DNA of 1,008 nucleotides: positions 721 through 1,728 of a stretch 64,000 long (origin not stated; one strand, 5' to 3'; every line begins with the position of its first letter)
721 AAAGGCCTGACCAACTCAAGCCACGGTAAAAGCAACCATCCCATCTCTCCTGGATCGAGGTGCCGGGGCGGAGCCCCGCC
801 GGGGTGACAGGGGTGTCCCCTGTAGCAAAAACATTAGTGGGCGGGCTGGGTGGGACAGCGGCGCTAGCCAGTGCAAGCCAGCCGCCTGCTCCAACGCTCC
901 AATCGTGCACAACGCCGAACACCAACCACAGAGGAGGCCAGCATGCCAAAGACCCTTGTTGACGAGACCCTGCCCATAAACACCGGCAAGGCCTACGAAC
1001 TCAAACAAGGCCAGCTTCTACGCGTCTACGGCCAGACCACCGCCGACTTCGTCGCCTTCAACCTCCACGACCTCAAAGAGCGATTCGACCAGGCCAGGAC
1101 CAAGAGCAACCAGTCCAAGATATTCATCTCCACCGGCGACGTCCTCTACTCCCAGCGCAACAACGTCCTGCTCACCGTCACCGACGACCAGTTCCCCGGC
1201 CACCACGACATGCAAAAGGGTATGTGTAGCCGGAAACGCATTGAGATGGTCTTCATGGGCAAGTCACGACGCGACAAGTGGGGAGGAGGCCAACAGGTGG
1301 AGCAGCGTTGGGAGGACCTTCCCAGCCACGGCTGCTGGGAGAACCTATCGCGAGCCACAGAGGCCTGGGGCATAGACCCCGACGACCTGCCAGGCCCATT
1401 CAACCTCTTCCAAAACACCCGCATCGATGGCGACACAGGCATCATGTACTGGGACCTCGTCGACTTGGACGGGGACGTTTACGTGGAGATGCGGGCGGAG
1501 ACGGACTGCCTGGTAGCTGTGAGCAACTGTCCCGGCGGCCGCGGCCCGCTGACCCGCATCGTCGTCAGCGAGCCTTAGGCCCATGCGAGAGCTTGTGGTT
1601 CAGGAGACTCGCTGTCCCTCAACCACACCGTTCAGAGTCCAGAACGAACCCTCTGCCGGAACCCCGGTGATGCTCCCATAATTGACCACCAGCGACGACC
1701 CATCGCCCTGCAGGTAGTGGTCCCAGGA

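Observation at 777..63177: A structured 95-125 nt intergenic repeat present 18 times, all in the same orientation, with compensatory hairpin changes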

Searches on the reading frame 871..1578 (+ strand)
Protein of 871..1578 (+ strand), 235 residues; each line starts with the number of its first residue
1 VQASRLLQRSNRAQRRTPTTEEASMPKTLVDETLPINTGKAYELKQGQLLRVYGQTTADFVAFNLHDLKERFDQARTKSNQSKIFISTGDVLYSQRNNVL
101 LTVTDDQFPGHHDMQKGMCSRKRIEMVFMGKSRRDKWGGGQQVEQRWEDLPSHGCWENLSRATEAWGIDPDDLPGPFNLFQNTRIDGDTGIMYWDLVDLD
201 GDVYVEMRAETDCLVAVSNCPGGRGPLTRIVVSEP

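Call 81: search_protein_families(library=pfam, proteins=[window:871-1578:+], max_evalue=0.001)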
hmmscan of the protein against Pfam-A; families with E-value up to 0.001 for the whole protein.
window:871-1578:+ (235 aa): 1 family
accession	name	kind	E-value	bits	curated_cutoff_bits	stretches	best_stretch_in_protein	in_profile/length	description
PF09347.15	DUF1989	-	4.5e-36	124.5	27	1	32-214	1-168/168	Domain of unknown function (DUF1989)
